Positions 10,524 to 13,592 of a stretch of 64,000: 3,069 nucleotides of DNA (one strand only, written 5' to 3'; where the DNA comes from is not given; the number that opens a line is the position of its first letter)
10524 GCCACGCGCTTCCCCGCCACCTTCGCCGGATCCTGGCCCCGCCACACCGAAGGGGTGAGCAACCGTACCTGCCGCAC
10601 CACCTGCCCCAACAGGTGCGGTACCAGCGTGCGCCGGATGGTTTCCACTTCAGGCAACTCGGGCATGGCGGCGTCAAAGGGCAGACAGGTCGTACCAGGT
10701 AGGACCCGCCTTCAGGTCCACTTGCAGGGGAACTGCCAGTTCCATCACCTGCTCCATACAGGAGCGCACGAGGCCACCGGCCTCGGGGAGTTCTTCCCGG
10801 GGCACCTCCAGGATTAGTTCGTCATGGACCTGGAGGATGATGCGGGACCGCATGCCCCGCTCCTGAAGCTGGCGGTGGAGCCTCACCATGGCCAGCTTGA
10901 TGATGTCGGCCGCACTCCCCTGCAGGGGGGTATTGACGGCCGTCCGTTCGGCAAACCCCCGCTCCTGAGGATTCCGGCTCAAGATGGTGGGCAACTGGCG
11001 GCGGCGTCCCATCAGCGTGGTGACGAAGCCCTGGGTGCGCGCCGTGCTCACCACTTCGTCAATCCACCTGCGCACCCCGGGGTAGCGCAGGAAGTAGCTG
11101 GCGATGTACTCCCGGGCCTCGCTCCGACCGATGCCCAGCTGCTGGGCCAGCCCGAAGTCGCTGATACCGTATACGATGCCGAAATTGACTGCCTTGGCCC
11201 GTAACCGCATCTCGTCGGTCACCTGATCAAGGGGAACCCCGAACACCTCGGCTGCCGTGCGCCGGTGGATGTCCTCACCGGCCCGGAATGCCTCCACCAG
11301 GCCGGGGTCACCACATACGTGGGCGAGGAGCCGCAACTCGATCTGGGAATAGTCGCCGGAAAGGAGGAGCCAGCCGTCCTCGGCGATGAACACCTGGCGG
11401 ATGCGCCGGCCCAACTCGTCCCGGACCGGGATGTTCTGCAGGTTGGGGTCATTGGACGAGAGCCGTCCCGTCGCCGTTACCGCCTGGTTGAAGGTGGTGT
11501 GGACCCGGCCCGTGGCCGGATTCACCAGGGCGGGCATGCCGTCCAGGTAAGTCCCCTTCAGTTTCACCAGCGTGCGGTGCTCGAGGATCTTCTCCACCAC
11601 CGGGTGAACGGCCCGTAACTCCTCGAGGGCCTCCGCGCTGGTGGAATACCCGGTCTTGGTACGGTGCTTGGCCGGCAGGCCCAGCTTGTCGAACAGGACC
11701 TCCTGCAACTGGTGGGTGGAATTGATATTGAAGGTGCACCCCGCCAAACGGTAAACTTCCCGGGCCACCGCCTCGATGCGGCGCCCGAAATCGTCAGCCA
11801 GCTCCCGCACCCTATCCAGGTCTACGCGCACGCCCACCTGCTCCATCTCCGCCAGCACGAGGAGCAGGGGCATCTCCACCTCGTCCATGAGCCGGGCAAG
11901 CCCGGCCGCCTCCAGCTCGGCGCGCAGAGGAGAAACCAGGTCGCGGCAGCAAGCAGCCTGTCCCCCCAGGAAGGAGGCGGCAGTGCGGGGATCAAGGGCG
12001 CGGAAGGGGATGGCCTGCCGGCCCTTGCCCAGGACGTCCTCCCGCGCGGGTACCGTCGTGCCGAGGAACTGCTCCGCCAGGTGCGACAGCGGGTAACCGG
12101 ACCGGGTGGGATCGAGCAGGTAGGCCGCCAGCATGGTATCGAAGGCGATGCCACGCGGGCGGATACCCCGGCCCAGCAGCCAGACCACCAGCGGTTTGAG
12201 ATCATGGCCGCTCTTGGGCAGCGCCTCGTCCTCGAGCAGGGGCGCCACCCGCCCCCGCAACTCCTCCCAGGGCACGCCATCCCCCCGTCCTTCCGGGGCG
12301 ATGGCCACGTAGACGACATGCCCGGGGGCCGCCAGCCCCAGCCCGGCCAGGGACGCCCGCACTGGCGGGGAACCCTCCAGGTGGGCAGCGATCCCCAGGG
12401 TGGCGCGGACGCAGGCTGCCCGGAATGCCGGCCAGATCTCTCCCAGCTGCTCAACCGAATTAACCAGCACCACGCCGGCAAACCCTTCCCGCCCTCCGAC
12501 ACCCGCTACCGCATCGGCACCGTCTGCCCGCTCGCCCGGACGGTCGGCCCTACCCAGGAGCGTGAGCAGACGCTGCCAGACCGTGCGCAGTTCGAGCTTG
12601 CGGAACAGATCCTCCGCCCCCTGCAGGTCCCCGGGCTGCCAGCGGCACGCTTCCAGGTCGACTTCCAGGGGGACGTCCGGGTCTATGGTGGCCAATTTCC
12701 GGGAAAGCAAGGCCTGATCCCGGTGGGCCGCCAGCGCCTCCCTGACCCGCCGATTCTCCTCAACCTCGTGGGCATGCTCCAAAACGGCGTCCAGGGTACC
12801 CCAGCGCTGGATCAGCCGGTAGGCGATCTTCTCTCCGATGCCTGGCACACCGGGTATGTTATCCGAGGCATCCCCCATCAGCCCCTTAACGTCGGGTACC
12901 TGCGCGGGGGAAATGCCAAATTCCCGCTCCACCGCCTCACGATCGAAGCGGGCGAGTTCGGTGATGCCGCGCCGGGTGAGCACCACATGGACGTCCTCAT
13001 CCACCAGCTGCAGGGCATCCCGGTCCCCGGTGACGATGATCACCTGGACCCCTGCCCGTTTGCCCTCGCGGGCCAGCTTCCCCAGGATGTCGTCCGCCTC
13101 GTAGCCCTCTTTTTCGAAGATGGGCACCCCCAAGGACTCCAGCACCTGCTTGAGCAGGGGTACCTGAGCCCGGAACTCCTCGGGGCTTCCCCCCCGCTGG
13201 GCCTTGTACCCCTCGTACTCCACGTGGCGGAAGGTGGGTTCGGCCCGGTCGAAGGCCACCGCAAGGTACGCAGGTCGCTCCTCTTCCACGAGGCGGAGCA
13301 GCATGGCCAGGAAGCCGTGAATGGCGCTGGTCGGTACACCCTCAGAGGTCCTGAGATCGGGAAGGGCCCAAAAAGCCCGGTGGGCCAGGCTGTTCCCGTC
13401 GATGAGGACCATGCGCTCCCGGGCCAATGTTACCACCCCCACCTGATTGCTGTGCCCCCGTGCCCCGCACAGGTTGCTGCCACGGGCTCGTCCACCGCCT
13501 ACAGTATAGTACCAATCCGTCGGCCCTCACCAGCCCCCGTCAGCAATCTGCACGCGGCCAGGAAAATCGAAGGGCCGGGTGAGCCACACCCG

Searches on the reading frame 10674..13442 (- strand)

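Call 28: search_protein_families(library=pfam, proteins=[window:10674-13442:-], max_evalue=0.00001)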
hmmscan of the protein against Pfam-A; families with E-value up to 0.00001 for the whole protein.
window:10674-13442:- (922 aa): 5 families
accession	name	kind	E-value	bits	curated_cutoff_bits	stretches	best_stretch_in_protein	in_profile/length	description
PF00476.26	DNA_pol_A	-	2e-164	547.5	34.3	1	544-918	3-381/381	DNA polymerase family A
PF02739.22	5_3_exonuc_N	-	2.3e-56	190.4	34.3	1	11-176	2-164/164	5'-3' exonuclease, N-terminal resolvase-like domain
PF01367.25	5_3_exonuc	-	5.4e-33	113.8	40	1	177-272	1-95/97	5'-3' exonuclease, C-terminal SAM fold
PF22619.2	DNA_polI_exo1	-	1.9e-12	47.6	27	1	400-476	41-117/140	DNA polymerase I, ribonuclease H-like domain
PF01612.26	DNA_pol_A_exo1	-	1.2e-06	28.9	23.6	1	399-480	68-147/173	3'-5' exonuclease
